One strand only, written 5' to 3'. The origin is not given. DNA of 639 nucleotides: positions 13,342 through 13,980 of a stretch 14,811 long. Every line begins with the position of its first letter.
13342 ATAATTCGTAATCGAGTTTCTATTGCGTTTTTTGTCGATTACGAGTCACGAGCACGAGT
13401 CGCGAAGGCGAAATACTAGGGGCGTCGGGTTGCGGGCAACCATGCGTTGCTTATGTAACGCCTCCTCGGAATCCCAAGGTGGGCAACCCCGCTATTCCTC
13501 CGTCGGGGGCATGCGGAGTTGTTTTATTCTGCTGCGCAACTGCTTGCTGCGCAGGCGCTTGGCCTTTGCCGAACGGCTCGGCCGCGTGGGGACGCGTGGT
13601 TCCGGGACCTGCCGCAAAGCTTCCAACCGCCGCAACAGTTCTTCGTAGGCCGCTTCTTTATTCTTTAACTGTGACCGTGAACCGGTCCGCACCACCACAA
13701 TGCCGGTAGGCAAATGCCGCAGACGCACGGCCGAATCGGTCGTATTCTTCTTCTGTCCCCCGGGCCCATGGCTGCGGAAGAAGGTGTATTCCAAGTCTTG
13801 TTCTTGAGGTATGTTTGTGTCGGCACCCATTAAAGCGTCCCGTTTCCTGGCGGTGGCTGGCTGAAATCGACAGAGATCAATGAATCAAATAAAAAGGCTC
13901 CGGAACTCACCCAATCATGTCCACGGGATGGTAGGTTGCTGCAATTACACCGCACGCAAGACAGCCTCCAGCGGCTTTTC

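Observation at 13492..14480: Overlapping DUF4258/DUF2283 gene pair (putative toxin-antitoxin) immediately upstream of arfB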

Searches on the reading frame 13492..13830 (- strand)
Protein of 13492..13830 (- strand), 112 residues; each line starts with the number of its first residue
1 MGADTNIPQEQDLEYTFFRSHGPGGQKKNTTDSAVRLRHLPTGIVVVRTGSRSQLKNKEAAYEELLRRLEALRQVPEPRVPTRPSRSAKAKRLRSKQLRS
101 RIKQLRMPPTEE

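Call 3: search_protein_families(library=pfam, proteins=[window:13492-13830:-], max_evalue=1)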
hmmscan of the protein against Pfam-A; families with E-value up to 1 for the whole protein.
window:13492-13830:- (112 aa): 3 families
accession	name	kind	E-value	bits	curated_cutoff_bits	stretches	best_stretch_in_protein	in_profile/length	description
PF00472.26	RF-1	-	8.2e-24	84.2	35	1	9-106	8-116/116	RF-1 domain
PF07352.17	Phage_Mu_Gam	-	0.11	12.9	28.3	1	31-73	66-108/149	Bacteriophage Mu Gam like protein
PF21338.2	Top1B_N_bact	-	0.19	11.9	27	1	88-109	7-28/49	Bacterial DNA topoisomerase IB, N-terminal domain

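Call 4: search_protein_families(library=ncbifam, proteins=[window:13492-13830:-], max_evalue=1)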
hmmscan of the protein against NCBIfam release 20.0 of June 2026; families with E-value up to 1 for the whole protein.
window:13492-13830:- (112 aa): 6 families
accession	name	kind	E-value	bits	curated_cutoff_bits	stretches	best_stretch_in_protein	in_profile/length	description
NF006718.0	PRK09256.1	equivalog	1.6e-21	76.5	100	2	44-107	72-135/140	alternative ribosome rescue aminoacyl-tRNA hydrolase ArfB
TIGR00020.2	prfB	exception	3.9e-21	75.5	370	1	9-100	225-315/353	peptide chain release factor 2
NF001859.2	PRK00591.1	equivalog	9e-20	71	400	1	9-98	212-301/347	peptide chain release factor 1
TIGR00019.1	prfA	equivalog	1.7e-18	66.7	423.25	1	9-75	220-286/361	peptide chain release factor 1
TIGR03072.1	release_prfH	equivalog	1.3e-17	64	166.65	1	9-74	104-169/200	peptide chain release factor H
TIGR02322.1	phosphon_PhnN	equivalog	0.053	13.2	156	1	39-87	86-135/179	phosphonate metabolism protein/1,5-bisphosphokinase (PRPP-forming) PhnN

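Call 36: find_homologous_proteins(query=window:13492-13830:-)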
Query window:13492-13830:- (112 aa): 767 proteins with E <= 0.001 among 788 candidates; the best 120 are listed.
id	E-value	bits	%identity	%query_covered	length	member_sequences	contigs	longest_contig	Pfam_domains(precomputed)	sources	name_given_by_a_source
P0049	1.7e-64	232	99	100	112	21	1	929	PF00472.27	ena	-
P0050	1.1e-63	230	98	100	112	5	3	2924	PF00472.27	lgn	-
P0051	2.3e-59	216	92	100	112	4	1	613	PF00472.27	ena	-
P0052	1.8e-58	213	91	100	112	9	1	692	PF00472.27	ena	-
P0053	3.7e-56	205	88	100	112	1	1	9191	PF00472.27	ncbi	-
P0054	8.2e-56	204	88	100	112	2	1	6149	PF00472.27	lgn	-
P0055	3.7e-54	199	85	97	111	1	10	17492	PF00472.27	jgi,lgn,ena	-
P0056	7.0e-53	195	84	100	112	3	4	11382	PF00472.27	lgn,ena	-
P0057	5.9e-52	192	83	100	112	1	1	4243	PF00472.27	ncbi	-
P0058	3.0e-50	186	90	89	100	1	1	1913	PF00472.27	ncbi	-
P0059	2.3e-42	161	81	93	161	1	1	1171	PF00472.27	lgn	-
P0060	1.4e-41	159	87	82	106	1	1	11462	PF00472.27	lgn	-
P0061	1.2e-38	149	64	100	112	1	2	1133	PF00472.27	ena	-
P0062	1.8e-34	136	68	87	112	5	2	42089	PF00472.27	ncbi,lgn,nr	ncbi:MAG: peptide chain release factor-like protein [Candidatus Hydrogenedentes bacterium]|nr:peptid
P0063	2.6e-33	132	67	92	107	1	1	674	PF00472.27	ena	-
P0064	1.5e-32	130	65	92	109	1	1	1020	PF00472.27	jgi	jgi:protein subunit release factor B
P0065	6.3e-32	128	63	96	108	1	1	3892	PF00472.27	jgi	jgi:protein subunit release factor B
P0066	1.0e-31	127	60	97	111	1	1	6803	PF00472.27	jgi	-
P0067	1.7e-31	126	67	89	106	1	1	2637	PF00472.27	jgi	-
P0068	1.7e-31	126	63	91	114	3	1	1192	PF00472.27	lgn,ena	-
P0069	1.9e-31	126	65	95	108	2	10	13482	PF00472.27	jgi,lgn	jgi:protein subunit release factor B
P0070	2.5e-31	126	59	98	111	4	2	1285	PF00472.27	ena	-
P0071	3.4e-31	125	59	98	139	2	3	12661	PF00472.27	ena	-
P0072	5.0e-31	125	62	92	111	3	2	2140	PF00472.27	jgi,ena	-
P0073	6.1e-31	124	64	77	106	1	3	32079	PF00472.27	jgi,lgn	jgi:protein subunit release factor B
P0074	6.2e-31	124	63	92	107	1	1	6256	PF00472.27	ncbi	-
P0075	8.3e-31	124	63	97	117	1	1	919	PF00472.27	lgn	-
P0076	1.3e-30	123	65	91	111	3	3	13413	PF00472.27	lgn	-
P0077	1.4e-30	123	62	91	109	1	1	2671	PF00472.27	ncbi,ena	-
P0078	1.6e-30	123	63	95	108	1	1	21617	PF00472.27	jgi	jgi:protein subunit release factor B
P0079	1.6e-30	123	58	93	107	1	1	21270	PF00472.27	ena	-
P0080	1.8e-30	123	61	92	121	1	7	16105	PF00472.27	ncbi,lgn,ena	-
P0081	2.9e-30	122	60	94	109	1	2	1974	PF00472.27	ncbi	-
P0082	3.4e-30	122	57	97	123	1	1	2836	PF00472.27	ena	-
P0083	4.2e-30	122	61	89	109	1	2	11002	PF00472.27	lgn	-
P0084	4.3e-30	122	64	94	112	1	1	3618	PF00472.27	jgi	-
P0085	4.6e-30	122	61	92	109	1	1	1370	PF00472.27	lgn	-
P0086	4.7e-30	122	61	89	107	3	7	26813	PF00472.27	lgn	-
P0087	5.2e-30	121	59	89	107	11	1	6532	PF00472.27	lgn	-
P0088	8.1e-30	121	60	92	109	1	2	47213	PF00472.27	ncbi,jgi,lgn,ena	-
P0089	8.2e-30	121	57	98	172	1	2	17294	PF00472.27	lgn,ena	-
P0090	8.4e-30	121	64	95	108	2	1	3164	PF00472.27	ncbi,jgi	-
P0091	9.4e-30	121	61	89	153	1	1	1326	PF00472.27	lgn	-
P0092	1.5e-29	120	62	88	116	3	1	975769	PF00472.27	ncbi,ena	-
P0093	2.3e-29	119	59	89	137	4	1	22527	PF00472.27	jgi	-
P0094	2.5e-29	119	59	92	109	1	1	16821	PF00472.27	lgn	-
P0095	2.7e-29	119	63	89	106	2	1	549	PF00472.27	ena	-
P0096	4.6e-29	118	62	95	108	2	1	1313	PF00472.27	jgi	-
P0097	5.4e-29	118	64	89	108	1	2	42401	PF00472.27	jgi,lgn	-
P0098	6.4e-29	118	62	95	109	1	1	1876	PF00472.27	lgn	-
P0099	8.8e-29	118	64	88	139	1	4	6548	PF00472.27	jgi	jgi:protein subunit release factor B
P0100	9.1e-29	117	64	88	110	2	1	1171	PF00472.27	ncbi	-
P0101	1.2e-28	117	61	89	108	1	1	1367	PF00472.27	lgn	-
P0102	1.5e-28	117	58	93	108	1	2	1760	PF00472.27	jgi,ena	-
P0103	1.9e-28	116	57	95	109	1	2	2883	PF00472.27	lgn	-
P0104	2.6e-28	116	58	89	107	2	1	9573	PF00472.27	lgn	-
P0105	2.8e-28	116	63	95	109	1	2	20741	PF00472.27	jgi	jgi:protein subunit release factor B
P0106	3.9e-28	115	60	93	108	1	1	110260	PF00472.27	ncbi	-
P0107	4.3e-28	115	58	87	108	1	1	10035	PF00472.27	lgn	-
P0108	4.8e-28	115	56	91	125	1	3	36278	PF00472.27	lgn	-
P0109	7.0e-28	115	60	95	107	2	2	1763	PF00472.27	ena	-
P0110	7.2e-28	115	58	95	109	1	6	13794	PF00472.27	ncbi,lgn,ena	-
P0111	1.1e-27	114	58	87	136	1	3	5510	PF00472.27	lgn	-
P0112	1.6e-27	113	59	92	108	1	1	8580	PF00472.27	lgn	-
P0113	2.9e-27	113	58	96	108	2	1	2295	PF00472.27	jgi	jgi:protein subunit release factor B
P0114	3.2e-27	113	60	87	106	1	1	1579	PF00472.27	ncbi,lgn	-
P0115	3.5e-27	112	59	95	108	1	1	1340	PF00472.27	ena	-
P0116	4.7e-27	112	60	92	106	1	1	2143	PF00472.27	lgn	-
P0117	1.0e-26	111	59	87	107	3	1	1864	PF00472.27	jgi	-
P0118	1.0e-26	111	56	96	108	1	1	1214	PF00472.27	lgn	-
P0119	1.8e-26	110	57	87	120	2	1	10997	PF00472.27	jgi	-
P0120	1.8e-26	110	58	87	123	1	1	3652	PF00472.27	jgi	-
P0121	2.7e-26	110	57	87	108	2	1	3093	PF00472.27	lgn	-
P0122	3.9e-26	109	55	92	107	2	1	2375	PF00472.27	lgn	-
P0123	6.6e-26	108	58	94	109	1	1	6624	PF00472.27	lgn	-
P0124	7.8e-26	108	55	95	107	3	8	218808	PF00472.27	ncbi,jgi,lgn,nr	ncbi:MAG: peptide chain release factor-like protein [Candidatus Hydrogenedentes bacterium]|nr:peptid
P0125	1.0e-25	108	56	87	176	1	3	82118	PF00472.27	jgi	jgi:hypothetical protein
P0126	2.0e-25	107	55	95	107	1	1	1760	PF00472.27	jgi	-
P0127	2.9e-25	106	59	89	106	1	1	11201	PF00472.27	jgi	-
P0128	3.8e-25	106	62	84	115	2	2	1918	PF00472.27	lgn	-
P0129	7.3e-25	105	59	90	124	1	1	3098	PF00472.27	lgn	-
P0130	2.0e-24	104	54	91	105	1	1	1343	PF00472.27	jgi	jgi:protein subunit release factor B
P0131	2.8e-24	103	58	88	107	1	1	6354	PF00472.27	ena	-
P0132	9.5e-23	98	54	92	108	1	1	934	PF00472.27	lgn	-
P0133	1.6e-22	97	54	97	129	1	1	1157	PF00472.27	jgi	jgi:protein subunit release factor A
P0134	1.6e-22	97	54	97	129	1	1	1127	PF00472.27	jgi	jgi:protein subunit release factor A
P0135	1.6e-22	97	52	88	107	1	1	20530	PF00472.27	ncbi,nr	ncbi:MAG: peptide chain release factor-like protein [Candidatus Hydrogenedentes bacterium]|nr:peptid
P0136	2.6e-22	97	52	97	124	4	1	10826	PF00472.27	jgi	-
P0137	4.2e-22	96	51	92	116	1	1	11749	PF00472.27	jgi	jgi:protein subunit release factor B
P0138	6.5e-22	96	51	92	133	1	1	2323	PF00472.27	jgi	jgi:ribosome-associated protein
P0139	1.7e-21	94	49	96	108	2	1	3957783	PF00472.27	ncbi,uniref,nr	ncbi:peptide chain release factor-like protein [Geobacter sp. DSM 9736]|uniref:peptide chain release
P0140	2.1e-21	94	54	90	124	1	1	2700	PF00472.27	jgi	-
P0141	2.4e-21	94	54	90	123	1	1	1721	PF00472.27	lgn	-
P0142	2.7e-21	94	57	86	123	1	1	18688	PF00472.27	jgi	-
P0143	2.8e-21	93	51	91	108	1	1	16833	PF00472.27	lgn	-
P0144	3.1e-21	93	50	92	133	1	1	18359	PF00472.27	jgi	jgi:protein subunit release factor A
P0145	3.2e-21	93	55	75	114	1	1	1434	PF00472.27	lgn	-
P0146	4.4e-21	93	55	90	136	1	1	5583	PF00472.27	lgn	-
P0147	4.5e-21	93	54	90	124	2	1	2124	PF00472.27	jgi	-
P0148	4.7e-21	93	55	81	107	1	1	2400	PF00472.27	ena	-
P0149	5.1e-21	93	54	87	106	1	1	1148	PF00472.27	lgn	-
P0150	5.9e-21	92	51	89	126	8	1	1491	PF00472.27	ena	-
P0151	6.1e-21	92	52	89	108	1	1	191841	PF00472.27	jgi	jgi:peptide chain release factor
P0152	6.1e-21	92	50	92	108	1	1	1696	PF00472.27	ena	-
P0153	6.4e-21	92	51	86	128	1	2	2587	PF00472.27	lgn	-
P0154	6.7e-21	92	47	99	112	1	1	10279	PF00472.27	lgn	-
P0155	7.8e-21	92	53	88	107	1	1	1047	PF00472.27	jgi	jgi:protein subunit release factor B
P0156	7.8e-21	92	55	85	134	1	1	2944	PF00472.27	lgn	-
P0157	8.5e-21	92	53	90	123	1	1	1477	PF00472.27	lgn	-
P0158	8.6e-21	92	62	42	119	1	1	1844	PF00472.27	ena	-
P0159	8.8e-21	92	54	87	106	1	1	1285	PF00472.27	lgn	-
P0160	9.8e-21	92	50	92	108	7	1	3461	PF00472.27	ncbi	-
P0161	1.0e-20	92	50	90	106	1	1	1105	PF00472.27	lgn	-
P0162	1.2e-20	91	49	64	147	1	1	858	PF00472.27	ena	-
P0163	1.2e-20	91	53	88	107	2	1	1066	PF00472.27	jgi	-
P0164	1.3e-20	91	48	90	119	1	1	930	PF00472.27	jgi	jgi:protein subunit release factor A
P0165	1.3e-20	91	54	86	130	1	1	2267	PF00472.27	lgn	-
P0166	1.3e-20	91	51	89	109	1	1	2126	PF00472.27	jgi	jgi:protein subunit release factor B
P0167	1.3e-20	91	51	85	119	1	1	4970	PF00472.27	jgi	jgi:protein subunit release factor B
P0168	1.4e-20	91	53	87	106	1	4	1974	PF00472.27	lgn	-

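Call 37: find_encoding_contigs(protein=P0053, flank=5000, max_places=2)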
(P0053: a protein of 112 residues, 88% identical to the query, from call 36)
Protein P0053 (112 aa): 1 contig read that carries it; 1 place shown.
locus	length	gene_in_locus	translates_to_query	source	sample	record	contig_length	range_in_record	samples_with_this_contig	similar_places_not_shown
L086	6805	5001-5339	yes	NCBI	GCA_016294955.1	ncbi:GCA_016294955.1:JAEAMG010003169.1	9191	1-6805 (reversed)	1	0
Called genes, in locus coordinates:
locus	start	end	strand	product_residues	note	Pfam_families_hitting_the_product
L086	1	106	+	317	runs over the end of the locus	PF00892:EamA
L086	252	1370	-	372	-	PF00465:Fe-ADH, PF13685:Fe-ADH_2 (faint), PF25137:ADH_Fe_C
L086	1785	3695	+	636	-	PF22680:Glyco_hydro_123_N_2, PF13320:GH123_cat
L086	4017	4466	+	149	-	-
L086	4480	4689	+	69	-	-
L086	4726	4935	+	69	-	PF10049:DUF2283 (weak)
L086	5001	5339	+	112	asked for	PF00472:RF-1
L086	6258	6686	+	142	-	PF13470:PIN_3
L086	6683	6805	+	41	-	?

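Call 38: find_encoding_contigs(protein=P0055, flank=5000, max_places=3)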
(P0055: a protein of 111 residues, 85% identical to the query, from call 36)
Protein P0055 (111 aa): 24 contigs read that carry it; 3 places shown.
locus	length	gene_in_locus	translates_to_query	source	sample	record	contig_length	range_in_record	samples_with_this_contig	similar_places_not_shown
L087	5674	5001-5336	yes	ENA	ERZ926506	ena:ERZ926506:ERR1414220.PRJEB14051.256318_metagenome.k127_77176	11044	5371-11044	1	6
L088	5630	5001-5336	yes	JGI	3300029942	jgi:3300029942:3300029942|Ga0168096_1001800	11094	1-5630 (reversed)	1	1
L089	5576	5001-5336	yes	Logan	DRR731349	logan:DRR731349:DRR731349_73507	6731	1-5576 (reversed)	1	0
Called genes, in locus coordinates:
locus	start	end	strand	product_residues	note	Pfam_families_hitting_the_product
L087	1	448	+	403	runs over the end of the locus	PF02771:Acyl-CoA_dh_N, PF02770:Acyl-CoA_dh_M, PF00441:Acyl-CoA_dh_1, PF08028:Acyl-CoA_dh_2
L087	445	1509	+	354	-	PF01636:APH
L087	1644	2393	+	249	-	PF01396:Zn_ribbon_Top1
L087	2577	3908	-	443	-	PF00375:SDF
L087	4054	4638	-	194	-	-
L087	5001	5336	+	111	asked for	PF00472:RF-1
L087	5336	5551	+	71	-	-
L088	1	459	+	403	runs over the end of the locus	PF02771:Acyl-CoA_dh_N, PF02770:Acyl-CoA_dh_M, PF00441:Acyl-CoA_dh_1, PF08028:Acyl-CoA_dh_2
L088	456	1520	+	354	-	PF01636:APH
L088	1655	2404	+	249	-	PF01396:Zn_ribbon_Top1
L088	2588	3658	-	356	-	PF00375:SDF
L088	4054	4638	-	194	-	-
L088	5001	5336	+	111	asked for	PF00472:RF-1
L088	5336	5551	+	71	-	-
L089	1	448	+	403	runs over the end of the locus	PF02771:Acyl-CoA_dh_N, PF02770:Acyl-CoA_dh_M, PF00441:Acyl-CoA_dh_1, PF08028:Acyl-CoA_dh_2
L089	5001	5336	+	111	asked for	PF00472:RF-1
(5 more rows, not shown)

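Call 39: find_encoding_contigs(protein=P0056, flank=5000, max_places=3)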
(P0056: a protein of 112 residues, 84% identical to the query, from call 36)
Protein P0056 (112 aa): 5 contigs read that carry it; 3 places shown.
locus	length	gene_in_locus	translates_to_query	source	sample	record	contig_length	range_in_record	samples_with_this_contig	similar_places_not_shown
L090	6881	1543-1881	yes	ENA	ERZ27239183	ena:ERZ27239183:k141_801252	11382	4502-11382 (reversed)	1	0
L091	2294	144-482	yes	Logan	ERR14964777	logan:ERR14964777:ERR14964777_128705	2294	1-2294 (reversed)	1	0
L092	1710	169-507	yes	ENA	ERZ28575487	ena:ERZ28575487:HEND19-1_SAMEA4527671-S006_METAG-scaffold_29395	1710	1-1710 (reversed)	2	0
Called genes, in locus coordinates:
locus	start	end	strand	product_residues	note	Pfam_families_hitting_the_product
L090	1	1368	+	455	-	?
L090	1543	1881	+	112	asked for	PF00472:RF-1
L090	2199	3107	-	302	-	PF01261:AP_endonuc_2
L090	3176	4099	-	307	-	PF01261:AP_endonuc_2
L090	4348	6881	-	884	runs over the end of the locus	PF12708:Pect-lyase_RHGA_epim (weak), PF00295:Glyco_hydro_28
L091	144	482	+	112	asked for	PF00472:RF-1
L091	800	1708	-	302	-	PF01261:AP_endonuc_2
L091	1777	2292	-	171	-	?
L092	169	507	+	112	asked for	PF00472:RF-1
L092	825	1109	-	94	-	-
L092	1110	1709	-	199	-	?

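Call 40: find_encoding_contigs(protein=P0062, flank=5000, max_places=2)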
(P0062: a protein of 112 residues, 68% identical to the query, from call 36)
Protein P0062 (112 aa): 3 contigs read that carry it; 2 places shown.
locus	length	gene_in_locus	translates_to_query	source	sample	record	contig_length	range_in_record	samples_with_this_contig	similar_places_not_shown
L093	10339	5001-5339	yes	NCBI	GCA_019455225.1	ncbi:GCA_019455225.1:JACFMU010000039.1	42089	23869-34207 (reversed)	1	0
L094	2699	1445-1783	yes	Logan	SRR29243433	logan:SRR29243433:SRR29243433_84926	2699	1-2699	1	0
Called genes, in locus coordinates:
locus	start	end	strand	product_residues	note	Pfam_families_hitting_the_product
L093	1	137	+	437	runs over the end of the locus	-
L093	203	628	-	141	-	PF14539:DUF4442, PF03061:4HBT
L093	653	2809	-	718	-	PF13802:Gal_mutarotas_2, PF17137:DUF5110 (faint), PF01055:Glyco_hydro_31_2nd, PF21365:Glyco_hydro_31_3rd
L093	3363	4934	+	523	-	PF13372:Alginate_exp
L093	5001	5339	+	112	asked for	PF00472:RF-1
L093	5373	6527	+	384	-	PF13432:TPR_16 (faint), PF07719:TPR_2 (faint), PF13424:TPR_12 (faint), PF13428:TPR_14 (faint), PF14559:TPR_19 (weak)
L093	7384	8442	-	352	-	PF01926:MMR_HSR1 (weak), PF06071:YchF-GTPase_C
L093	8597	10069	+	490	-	PF03976:PPK2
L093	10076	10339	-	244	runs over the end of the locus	PF00106:adh_short, PF08659:KR, PF13460:NAD_binding_10 (weak), PF13561:adh_short_C2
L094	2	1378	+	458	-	?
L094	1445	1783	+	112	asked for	PF00472:RF-1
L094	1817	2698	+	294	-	?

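Call 44: search_solved_structures(query=window:13492-13830:-, max_evalue=0.001, show_alignments=3)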
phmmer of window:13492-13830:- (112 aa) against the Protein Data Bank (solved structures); distinct sequences matched with E-value up to 0.001: 50.
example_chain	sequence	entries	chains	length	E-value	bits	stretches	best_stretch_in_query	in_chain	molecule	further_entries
4v67_AX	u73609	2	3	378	1e-13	54.6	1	10-74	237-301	Bacterial peptide chain release factor 2 (RF-2) | Peptide chain release factor 2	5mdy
2ihr_1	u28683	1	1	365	1.2e-13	54.4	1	10-74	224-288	Peptide chain release factor 2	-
6c5l_AY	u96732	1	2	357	2.1e-13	53.7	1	10-74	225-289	Peptide chain release factor 2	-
4v5j_AY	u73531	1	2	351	2.2e-13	53.6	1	10-74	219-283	PEPTIDE CHAIN RELEASE FACTOR 2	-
4v5e_AY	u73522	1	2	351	2.4e-13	53.5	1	10-74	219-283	PEPTIDE CHAIN RELEASE FACTOR 2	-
4v4r_AY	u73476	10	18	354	2.5e-13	53.4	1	13-89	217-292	Peptide chain release factor 1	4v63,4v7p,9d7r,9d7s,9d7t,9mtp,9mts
4v4s_AY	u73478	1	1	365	2.5e-13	53.4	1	10-74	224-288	Peptide chain release factor 2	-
8oin_Aa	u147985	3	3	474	3.1e-13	53.1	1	10-95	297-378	Peptide chain release factor 1, mitochondrial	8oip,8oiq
5o2r_v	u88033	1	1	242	4.1e-13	52.7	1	10-81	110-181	Peptide chain release factor RF1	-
6orl_A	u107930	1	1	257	4.6e-13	52.5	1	10-81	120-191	Peptide chain release factor 1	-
6osk_A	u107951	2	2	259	4.7e-13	52.5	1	10-81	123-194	Peptide chain release factor 1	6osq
2b3t_B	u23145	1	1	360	4.7e-13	52.5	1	10-80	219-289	Peptide chain release factor 1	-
6gxn_v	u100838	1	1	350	4.8e-13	52.5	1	10-80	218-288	Peptide chain release factor RF1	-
5j30_QY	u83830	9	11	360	5.1e-13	52.4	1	10-80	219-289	Peptide chain release factor 1 | Peptide chain release factor RF1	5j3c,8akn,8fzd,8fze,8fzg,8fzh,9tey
6dnc_MA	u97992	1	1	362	5.1e-13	52.4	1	10-80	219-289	Peptide chain release factor 1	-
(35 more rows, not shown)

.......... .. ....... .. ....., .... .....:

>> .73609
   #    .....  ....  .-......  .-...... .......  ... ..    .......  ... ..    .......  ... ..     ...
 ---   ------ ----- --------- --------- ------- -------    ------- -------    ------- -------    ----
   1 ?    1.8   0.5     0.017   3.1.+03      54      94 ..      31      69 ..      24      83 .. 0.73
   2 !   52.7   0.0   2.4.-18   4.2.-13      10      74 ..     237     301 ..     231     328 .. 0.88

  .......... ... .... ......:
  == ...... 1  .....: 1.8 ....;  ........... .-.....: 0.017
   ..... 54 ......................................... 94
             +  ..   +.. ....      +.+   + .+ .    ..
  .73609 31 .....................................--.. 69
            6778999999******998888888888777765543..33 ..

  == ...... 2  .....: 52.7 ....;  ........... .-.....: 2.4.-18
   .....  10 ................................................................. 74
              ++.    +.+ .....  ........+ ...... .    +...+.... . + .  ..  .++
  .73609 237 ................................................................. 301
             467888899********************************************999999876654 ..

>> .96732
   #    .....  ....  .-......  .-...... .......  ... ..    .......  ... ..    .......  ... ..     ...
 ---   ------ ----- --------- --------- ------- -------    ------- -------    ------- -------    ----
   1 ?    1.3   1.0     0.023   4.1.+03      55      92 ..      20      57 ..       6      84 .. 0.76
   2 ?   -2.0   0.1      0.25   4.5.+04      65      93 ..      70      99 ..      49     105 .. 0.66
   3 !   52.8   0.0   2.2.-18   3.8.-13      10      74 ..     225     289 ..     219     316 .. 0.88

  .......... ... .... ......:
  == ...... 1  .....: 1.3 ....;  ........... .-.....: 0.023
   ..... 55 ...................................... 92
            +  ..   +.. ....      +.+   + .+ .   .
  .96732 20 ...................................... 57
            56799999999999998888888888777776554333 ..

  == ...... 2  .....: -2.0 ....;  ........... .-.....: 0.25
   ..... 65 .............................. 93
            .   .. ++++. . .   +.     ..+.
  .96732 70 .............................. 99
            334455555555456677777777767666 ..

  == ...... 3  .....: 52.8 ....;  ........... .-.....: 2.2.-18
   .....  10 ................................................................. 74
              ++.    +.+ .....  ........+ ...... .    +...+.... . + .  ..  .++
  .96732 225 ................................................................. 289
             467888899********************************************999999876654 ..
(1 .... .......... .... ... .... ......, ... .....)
